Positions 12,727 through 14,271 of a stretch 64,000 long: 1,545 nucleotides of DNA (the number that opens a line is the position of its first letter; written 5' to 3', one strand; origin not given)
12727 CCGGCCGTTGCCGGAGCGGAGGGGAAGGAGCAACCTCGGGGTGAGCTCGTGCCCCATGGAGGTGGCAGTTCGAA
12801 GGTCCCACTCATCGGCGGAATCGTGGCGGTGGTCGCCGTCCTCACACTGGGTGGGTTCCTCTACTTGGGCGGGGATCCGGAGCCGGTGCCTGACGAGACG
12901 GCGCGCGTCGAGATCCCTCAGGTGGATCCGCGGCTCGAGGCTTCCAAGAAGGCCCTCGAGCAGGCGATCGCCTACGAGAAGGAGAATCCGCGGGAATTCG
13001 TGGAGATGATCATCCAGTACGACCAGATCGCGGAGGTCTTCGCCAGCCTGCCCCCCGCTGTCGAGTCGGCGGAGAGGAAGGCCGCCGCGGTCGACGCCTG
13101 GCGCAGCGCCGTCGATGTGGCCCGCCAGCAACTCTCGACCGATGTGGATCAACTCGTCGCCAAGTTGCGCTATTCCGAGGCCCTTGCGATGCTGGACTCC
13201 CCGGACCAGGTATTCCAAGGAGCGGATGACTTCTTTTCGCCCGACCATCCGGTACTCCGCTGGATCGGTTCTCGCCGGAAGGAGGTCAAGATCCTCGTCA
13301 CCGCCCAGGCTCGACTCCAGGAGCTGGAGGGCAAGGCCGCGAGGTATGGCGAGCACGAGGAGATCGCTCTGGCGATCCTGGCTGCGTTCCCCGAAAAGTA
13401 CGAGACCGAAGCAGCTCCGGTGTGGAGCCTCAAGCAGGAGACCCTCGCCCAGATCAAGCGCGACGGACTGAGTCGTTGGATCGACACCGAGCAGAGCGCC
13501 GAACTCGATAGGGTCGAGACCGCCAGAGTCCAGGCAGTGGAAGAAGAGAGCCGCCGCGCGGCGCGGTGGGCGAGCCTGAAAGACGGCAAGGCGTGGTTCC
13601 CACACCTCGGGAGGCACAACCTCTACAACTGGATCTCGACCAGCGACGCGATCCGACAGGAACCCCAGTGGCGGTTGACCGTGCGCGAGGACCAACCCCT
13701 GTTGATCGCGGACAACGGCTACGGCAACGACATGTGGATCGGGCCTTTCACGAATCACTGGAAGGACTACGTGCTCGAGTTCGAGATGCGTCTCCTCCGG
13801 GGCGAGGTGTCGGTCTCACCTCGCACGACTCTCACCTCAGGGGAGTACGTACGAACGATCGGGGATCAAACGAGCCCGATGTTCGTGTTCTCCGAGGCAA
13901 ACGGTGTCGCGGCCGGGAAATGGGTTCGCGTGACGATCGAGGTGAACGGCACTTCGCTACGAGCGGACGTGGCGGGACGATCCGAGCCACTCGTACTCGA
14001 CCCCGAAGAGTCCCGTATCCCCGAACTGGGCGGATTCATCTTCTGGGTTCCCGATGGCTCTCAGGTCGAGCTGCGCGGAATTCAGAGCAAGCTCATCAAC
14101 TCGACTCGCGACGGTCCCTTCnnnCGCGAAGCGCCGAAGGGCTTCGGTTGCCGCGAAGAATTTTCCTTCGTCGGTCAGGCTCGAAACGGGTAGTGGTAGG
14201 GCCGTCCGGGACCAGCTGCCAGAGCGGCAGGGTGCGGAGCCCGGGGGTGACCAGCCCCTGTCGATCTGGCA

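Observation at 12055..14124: Candidate novel division-site protein occupying the ftsA/ftsZ slot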

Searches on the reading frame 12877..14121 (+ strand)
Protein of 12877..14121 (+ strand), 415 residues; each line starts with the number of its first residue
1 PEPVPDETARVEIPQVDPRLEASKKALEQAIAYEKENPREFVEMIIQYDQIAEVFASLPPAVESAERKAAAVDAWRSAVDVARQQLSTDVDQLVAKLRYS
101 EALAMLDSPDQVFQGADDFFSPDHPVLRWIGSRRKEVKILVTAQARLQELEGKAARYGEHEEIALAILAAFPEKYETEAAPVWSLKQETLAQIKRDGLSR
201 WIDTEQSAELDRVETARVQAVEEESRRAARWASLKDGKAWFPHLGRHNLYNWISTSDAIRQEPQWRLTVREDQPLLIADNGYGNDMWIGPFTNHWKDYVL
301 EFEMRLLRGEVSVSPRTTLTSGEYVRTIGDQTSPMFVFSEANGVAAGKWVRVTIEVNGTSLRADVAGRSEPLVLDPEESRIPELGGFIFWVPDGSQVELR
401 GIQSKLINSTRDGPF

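Call 7: find_homologous_proteins(query=window:12877-14121:+, max_evalue=0.001)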
Query window:12877-14121:+ (415 aa): 5 proteins with E <= 0.001 among 8000 candidates.
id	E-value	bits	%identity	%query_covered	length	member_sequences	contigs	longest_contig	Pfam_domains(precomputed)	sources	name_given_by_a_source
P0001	3.4e-273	924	100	100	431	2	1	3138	-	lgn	-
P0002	1.7e-138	480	53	100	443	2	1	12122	-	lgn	-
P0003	4.5e-137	475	54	97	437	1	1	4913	-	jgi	-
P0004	1.7e-89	319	39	100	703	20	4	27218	-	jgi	jgi:hypothetical protein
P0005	4.1e-81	291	39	99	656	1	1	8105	-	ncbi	ncbi:MAG: hypothetical protein ACE5GW_02065 [Planctomycetota bacterium]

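Call 10: find_encoding_contigs(protein=P0004, flank=10000, max_places=4)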
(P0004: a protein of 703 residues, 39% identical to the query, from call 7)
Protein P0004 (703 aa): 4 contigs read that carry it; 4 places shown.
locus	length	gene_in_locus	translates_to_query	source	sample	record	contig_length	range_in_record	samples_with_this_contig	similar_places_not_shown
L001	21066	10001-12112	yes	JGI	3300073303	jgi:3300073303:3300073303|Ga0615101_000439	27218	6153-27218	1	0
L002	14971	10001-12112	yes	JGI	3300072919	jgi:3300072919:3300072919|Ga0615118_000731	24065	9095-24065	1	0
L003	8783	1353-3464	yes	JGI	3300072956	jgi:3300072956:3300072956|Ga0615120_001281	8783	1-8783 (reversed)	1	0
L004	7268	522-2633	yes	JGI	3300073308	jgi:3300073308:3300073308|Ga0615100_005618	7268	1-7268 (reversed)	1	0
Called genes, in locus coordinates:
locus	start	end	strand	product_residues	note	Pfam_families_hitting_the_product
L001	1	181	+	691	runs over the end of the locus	PF00905:Transpeptidase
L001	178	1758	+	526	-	PF08245:Mur_ligase_M, PF02875:Mur_ligase_C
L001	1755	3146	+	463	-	PF01225:Mur_ligase, PF08245:Mur_ligase_M, PF02875:Mur_ligase_C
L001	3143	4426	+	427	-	PF01098:FTSW_RODA_SPOVE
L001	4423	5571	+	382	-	PF03033:Glyco_transf_28, PF04101:Glyco_tran_28_C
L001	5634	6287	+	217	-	PF23457:LysM2_NFP (weak), PF01476:LysM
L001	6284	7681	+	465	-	PF01225:Mur_ligase, PF08245:Mur_ligase_M, PF02875:Mur_ligase_C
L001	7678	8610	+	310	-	PF01565:FAD_binding_4, PF02873:MurB_C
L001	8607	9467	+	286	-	-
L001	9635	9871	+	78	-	-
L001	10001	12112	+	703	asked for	-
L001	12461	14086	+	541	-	PF00118:Cpn60_TCP1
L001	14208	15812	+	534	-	PF00118:Cpn60_TCP1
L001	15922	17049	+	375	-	PF00226:DnaJ, PF01556:DnaJ_C, PF00684:DnaJ_CXXCXGXG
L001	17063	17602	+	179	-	PF01025:GrpE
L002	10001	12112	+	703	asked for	-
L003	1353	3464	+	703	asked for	-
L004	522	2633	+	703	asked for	-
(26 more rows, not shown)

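Call 11: find_encoding_contigs(protein=P0005, flank=10000, max_places=3)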
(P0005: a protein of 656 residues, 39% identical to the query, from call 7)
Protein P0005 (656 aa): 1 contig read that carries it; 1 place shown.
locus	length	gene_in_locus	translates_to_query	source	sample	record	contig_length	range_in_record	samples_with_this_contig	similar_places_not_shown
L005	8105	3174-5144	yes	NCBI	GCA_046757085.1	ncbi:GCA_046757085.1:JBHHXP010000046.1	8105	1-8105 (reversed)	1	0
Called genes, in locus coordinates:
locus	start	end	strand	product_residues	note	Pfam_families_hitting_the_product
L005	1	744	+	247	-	PF02875:Mur_ligase_C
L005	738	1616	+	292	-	PF01565:FAD_binding_4, PF02873:MurB_C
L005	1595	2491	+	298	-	-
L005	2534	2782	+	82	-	PF20257:SAM_HAT_C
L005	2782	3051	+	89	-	PF10415:FumaraseC_C (faint)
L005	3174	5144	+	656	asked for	-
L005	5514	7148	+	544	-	PF00118:Cpn60_TCP1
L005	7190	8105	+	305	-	PF00118:Cpn60_TCP1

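Call 15: search_protein_representatives(protein=window:12877-14121:+)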
Query: 415 residues. Proteins with E-value up to 0.001 (for the whole library): 53; up to 1e-10: 38; up to 1e-30: 19. The best 53 are listed.
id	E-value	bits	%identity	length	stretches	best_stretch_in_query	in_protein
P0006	1.3e-131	455.7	50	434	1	10-415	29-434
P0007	4.5e-118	411.1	49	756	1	3-413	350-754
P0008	2.4e-97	342.8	43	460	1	2-415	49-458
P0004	5.4e-90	318.6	40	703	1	2-414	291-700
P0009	5.9e-84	298.7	40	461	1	1-415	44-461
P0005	1.3e-81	291.0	40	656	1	6-415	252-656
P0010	1.3e-70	254.8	35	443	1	1-413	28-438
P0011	3.2e-65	237.0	34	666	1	15-413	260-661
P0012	2.9e-52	194.4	34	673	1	1-409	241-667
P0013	5.1e-48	180.4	33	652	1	20-415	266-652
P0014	5.9e-48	180.2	30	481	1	21-412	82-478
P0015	1.7e-46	175.4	31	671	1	14-409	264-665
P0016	3.6e-41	157.8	32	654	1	20-412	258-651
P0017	5.4e-41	157.2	31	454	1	20-412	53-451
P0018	5.6e-37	144.0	28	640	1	20-410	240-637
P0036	4.1e-12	62.2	28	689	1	127-411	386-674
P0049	3.6e-07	45.9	25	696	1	111-413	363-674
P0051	2.6e-06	43.1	22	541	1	23-407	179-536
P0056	1.6e-04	37.2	23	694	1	151-410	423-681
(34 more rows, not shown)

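Call 18: search_protein_families(library=pfam, alignment_id=A2, max_evalue=0.01)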
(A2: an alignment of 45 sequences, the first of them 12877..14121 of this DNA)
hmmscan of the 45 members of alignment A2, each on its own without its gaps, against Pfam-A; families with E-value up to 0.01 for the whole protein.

A. member 1, window:12877-14121:+ (415 aa): 0 families

B. families by the number of members that match (of 45 scanned): 10 families
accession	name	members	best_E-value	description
PF06439.18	3keto-disac_hyd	6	4.1e-07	3-keto-disaccharide hydrolase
PF07382.16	HC2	2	0.0021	Histone H1-like nucleoprotein HC2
PF00118.29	Cpn60_TCP1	1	6e-33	TCP-1/cpn60 chaperonin family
PF14471.11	DUF4428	1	0.00033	Domain of unknown function (DUF4428)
PF10428.14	SOG2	1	0.00059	RAM signalling pathway protein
PF10004.14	DUF2247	1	0.001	Uncharacterized protein conserved in bacteria (DUF2247)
PF13385.13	Laminin_G_3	1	0.0024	Concanavalin A-like lectin/glucanases superfamily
PF01788.22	PsbJ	1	0.005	PsbJ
PF16533.10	SOAR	1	0.0056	STIM1 Orai1-activating region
PF10732.14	DUF2524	1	0.0079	Protein of unknown function (DUF2524)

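Call 24: find_related_loci(query=A4, collection=genome_contigs, flank=10000)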
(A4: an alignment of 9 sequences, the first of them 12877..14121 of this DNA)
Query A4 (415 aa) in genome_contigs; peptide patterns used: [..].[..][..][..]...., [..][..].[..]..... (x = any residue, [..] = any of these).
41 stretches matched a pattern; 21 encode a relative of the query (tblastn E <= 1e-3); 21 distinct loci.
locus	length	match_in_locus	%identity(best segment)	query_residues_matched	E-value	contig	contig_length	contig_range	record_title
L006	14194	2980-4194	47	2-412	2e-118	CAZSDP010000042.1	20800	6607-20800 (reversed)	MAG TPA_asm: uncultured Planctomycetia bacterium isolate binchicken_co275_154 genome assembly, contig: NODE_3271_length_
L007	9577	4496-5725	42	2-415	1e-96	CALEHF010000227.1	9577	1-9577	MAG TPA_asm: uncultured bacterium isolate ERR2206785_bin.14_CONCOCT_v1.1_MAG genome assembly, contig: ERZ890425.779, who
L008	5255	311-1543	40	2-415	3e-91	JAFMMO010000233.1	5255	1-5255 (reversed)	MAG: Proteobacteria bacterium isolate DEBay_Sum29DG08_33 NODE_9505_length_5255_cov_5.84712, whole genome shotgun sequenc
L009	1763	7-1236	38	9-415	2e-91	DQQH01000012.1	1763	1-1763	MAG TPA_asm: Planctomycetota bacterium isolate SZUA-1234 k95_1393097, whole genome shotgun sequence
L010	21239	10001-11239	34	1-413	3e-74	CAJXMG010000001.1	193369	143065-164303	TPA_asm: uncultured bacterium isolate SRR4030075_bin.46_MetaBAT_v2.12.1_MAG genome assembly, contig: NODE_2_length_19336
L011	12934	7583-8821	34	1-413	1e-73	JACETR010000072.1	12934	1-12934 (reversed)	MAG: Planctomycetota bacterium isolate MCMED-G47 Planctomycetes-MCMED-G47-C72, whole genome shotgun sequence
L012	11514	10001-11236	34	1-413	5e-72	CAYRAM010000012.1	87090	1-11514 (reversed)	MAG TPA_asm: uncultured Planctomycetia bacterium isolate binchicken_co275_63 genome assembly, contig: NODE_171_length_87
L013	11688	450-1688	34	1-413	9e-72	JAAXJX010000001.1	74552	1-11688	MAG: Planctomycetia bacterium isolate SW42618_bin_2 NODE_50_length_74552_cov_17.827322, whole genome shotgun sequence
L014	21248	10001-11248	33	1-413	1e-70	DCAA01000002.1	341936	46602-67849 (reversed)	MAG TPA_asm: Planctomycetes bacterium UBA1146 UBA1146_contig_568, whole genome shotgun sequence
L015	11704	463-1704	34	1-413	2e-70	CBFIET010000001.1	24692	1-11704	MAG: Planctomycetota bacterium isolate Co_bin_687_orig genome assembly, contig: Co_bin_687_orig_Co_c_000000002517, whole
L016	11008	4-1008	37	75-413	6e-68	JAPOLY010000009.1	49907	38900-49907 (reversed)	MAG: bacterium isolate bin129 k141_2157138_length_49907_cov_106.8973, whole genome shotgun sequence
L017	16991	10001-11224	33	1-413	2e-66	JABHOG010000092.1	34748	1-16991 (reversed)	MAG: Planctomycetota bacterium isolate SI037S4_bin26 k141_958604, whole genome shotgun sequence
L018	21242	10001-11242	33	1-413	1e-66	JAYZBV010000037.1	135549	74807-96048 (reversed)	MAG: Planctomycetota bacterium isolate XB_MAG1214 DB_MAG1214_0037, whole genome shotgun sequence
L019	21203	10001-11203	33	14-413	1e-66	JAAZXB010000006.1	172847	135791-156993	MAG: Planctomycetota bacterium isolate bin110s NODE_6_length_172847_cov_16.801901, whole genome shotgun sequence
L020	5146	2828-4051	33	1-413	3e-66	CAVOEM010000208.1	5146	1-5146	MAG: Planctomycetes bacterium UBA1146 isolate CBN3_331.54 genome assembly, contig: Ga0302139_10008125, whole genome shot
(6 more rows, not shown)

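Call 26: predict_structure(alignment_id=A2)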
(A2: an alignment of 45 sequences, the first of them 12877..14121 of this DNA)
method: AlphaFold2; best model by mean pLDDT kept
length: 415 residues; sequences in the alignment: 45
mean_pLDDT: 92.5   pTM: 0.69
mean pLDDT of the five models: 92.5, 91.9, 90.8, 90.7, 90.8
residues with pLDDT >= 90: 335; 70-90: 60; 50-70: 18; < 50: 2
segments of 3 or more residues with pLDDT < 50: none
pLDDT, mean of each block of 10 residues (from residue 1): 56 77 98 97 97 97 98 96 97 97 95 91 86 97 97 91 96 98 97 91 88 91 94 97 92 89 94 97 93 96 98 95 76 92 96 97 96 90 95 98 96 62
secondary structure, 60 per line:
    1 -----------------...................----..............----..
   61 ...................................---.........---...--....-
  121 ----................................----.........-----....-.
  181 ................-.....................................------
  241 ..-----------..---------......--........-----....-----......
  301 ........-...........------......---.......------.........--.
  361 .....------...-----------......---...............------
elements in order: H18-36 H41-54 H59-95 H99-107 H116-119 H125-156 H161-169 H175-178 H180-196 H198-234 E265-270 E273-280 E286-289 E295-308 E310-320 E327-332 E336-339 E349-357 E360-365 E372-374 E386-391 E395-409

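Call 56: fold_search(model_id=the predicted structure, library=pdb)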
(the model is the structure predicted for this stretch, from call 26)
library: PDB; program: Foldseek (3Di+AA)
matches with E <= 10: 1348; with E <= 0.001: 123
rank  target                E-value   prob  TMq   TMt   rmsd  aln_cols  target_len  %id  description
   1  4jqt_A                3.1e-07  1.00  0.29  0.28   6.2       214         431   16  Crystal structure of a putative glycosyl hydrolase (BT3469) from Bacteroides thetaiotaomicron VPI-5482 at 2.49 A resol (released 2013-04-17)
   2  8v31_C                4.3e-07  1.00  0.31  0.48   5.8       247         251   12  Structure of Alistipes sp. 3-Keto-2-hydroxy-glucal-hydratase AL2 (released 2024-06-19)
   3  9f2b_B                1.0e-06  1.00  0.22  0.09  27.4       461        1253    9  Focused refinement of SV2B luminal domain and BoNT/A1 complex (released 2025-03-12)
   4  9qc7_B                1.9e-06  1.00  0.24  0.11  26.5       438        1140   11  BoNT-NTNH complex from Clostridium botulinum Serotype B1 (released 2025-09-10)
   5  3u1x_B                2.2e-06  1.00  0.29  0.49   6.6       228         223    8  Crystal structure of a putative glycosyl hydrolase (BDI_1869) from Parabacteroides distasonis ATCC 8503 at 1.70 A reso (released 2011-10-26)
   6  8v31_A                3.2e-06  1.00  0.31  0.49   5.8       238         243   12  Structure of Alistipes sp. 3-Keto-2-hydroxy-glucal-hydratase AL2 (released 2024-06-19)
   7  9arj_B                3.2e-06  1.00  0.25  0.11  28.9       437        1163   11  CryoEM structure of BoNT-NTNH-OrfX2 complex from Clostridium botulinum E1, major class (released 2025-01-22)
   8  4zkt_B                3.6e-06  1.00  0.24  0.11  29.2       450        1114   10  Crystal structure of the progenitor M complex of Clostridium botulinum type E neurotoxin (released 2015-12-23)
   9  9qco_A                4.0e-06  1.00  0.25  0.12  30.6       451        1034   10  NTNH-HA70 complex from Clostridium botulinum Serotype B1 (released 2025-09-10)
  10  9arl_B                4.7e-06  1.00  0.24  0.10  31.5       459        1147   10  CryoEM structure of BoNT-NTNH-OrfX2 complex from Clostridium botulinum strain A1-ST7B, major class (released 2025-01-22)
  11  3u1x_A                5.3e-06  1.00  0.27  0.48   6.6       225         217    9  Crystal structure of a putative glycosyl hydrolase (BDI_1869) from Parabacteroides distasonis ATCC 8503 at 1.70 A reso (released 2011-10-26)
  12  9f2y_B                5.3e-06  1.00  0.24  0.10  27.5       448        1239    9  Focused refinement of SV2B-LD-BoNT/A1 at pH 5.5 (released 2025-03-12)
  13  3v0a_B                5.5e-06  1.00  0.23  0.09   7.4       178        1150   12  2.7 angstrom crystal structure of BoNT/Ai in complex with NTNHA (released 2012-03-14)
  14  3nmb                  6.2e-06  1.00  0.31  0.47   5.3       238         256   12  Crystal structure of a putative sugar hydrolase (BACOVA_03189) from Bacteroides ovatus at 2.40 A resolution (released 2010-08-18)
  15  9fbe_B                6.2e-06  1.00  0.29  0.44   5.6       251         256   10  3-keto-glycoside eliminase/hydratase in komplex with 2-hydroxy-3-keto-glucal (released 2025-10-29)
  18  8rr2_A                6.9e-06  1.00  0.31  0.47   5.2       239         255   11  3-keto-glycoside eliminase/hydratase in komplex with alpha-3-keto-glucose (released 2024-08-07)
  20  8tda_A                8.6e-06  1.00  0.30  0.46   5.4       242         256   11  Structure of Bacteroides thetaiotaomicron 3-Keto-2-hydroxy-glucal-hydratase BT2 (released 2024-06-12)
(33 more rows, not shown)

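Call 70: find_homologous_proteins(query=A2, max_evalue=0.001)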
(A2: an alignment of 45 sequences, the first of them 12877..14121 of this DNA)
Query A2 (45 sequences) (415 aa, profile of the alignment): 8 proteins with E <= 0.001 among 8000 candidates.
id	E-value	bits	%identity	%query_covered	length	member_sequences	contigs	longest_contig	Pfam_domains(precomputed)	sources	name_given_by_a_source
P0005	4.8e-178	612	39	99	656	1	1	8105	-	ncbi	ncbi:MAG: hypothetical protein ACE5GW_02065 [Planctomycetota bacterium]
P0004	3.3e-156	540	39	100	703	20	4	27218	-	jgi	jgi:hypothetical protein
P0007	4.4e-144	500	47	99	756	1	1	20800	-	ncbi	-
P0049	3.7e-135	470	25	61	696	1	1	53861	-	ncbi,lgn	-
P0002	1.1e-132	462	53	100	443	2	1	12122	-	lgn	-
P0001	7.9e-132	459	100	100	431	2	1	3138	-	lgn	-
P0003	1.7e-127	445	54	97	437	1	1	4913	-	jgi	-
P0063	9.8e-7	46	-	-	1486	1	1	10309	PF07714.24,PF00069.32,PF00059.28,PF07691.18,PF13385.14,PF08305.18,PF03109.23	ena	-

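Call 71: find_encoding_contigs(protein=P0049, flank=10000, max_places=2)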
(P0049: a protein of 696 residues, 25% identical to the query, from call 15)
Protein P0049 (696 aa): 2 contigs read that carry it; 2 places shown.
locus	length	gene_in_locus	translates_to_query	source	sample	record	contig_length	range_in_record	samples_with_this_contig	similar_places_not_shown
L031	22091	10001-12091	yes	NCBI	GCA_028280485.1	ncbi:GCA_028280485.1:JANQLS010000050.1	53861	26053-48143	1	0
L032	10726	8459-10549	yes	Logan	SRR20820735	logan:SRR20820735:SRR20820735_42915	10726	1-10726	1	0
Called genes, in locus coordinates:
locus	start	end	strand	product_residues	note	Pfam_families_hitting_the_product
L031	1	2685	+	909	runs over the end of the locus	PF01098:FTSW_RODA_SPOVE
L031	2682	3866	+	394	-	PF03033:Glyco_transf_28, PF04101:Glyco_tran_28_C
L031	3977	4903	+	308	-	PF01476:LysM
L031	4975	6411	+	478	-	PF01225:Mur_ligase, PF08245:Mur_ligase_M, PF02875:Mur_ligase_C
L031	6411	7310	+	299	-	PF01565:FAD_binding_4, PF02873:MurB_C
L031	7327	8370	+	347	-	-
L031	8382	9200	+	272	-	PF01887:SAM_HAT_N, PF20257:SAM_HAT_C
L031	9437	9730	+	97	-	-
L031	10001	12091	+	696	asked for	-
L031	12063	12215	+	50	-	-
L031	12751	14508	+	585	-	-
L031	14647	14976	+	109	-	PF00166:Cpn10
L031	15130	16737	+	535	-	PF00118:Cpn60_TCP1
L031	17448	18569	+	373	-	PF00226:DnaJ, PF01556:DnaJ_C, PF00684:DnaJ_CXXCXGXG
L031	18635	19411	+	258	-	PF01025:GrpE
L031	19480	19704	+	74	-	PF03884:YacG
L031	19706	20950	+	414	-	-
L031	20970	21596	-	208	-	-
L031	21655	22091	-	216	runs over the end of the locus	-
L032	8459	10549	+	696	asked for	-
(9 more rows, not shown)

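Call 72: find_encoding_contigs(protein=P0036, flank=10000, max_places=2)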
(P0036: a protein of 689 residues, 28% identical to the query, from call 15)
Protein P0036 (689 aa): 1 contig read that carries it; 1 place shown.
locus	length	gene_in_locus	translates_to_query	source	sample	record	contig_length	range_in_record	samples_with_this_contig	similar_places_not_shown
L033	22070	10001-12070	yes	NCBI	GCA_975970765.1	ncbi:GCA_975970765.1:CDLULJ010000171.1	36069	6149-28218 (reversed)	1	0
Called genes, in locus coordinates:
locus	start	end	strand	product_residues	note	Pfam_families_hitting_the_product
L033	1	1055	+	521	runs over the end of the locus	PF01225:Mur_ligase, PF08245:Mur_ligase_M, PF02875:Mur_ligase_C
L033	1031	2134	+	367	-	PF00953:Glycos_transf_4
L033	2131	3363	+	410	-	PF01098:FTSW_RODA_SPOVE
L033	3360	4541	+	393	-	PF03033:Glyco_transf_28, PF04101:Glyco_tran_28_C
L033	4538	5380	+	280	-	PF01476:LysM (weak)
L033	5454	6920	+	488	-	PF01225:Mur_ligase, PF08245:Mur_ligase_M, PF02875:Mur_ligase_C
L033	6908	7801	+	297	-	PF01565:FAD_binding_4, PF02873:MurB_C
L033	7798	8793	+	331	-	-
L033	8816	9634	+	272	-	PF01887:SAM_HAT_N, PF20257:SAM_HAT_C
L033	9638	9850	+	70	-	-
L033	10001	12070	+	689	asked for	-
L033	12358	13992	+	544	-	PF00118:Cpn60_TCP1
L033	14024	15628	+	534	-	PF00118:Cpn60_TCP1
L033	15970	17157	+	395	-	PF00226:DnaJ, PF01556:DnaJ_C, PF00684:DnaJ_CXXCXGXG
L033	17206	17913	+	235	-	PF01025:GrpE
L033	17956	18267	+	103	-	PF09723:Zn_ribbon_8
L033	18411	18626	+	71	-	PF03884:YacG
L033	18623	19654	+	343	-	-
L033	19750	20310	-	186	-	PF07963:N_methyl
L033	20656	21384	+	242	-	-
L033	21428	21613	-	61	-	-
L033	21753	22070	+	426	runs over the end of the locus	PF13570:Beta-prop_ACSF4, PF13360:PQQ_2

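Call 73: find_encoding_contigs(protein=P0056, flank=10000, max_places=1)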
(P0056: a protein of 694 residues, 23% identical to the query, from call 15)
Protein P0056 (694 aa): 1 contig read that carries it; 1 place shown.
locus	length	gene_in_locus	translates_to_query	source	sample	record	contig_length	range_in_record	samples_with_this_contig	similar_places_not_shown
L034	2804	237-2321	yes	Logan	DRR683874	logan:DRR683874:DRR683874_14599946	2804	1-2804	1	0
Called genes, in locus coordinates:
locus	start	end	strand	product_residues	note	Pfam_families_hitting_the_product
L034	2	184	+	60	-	?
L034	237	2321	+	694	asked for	-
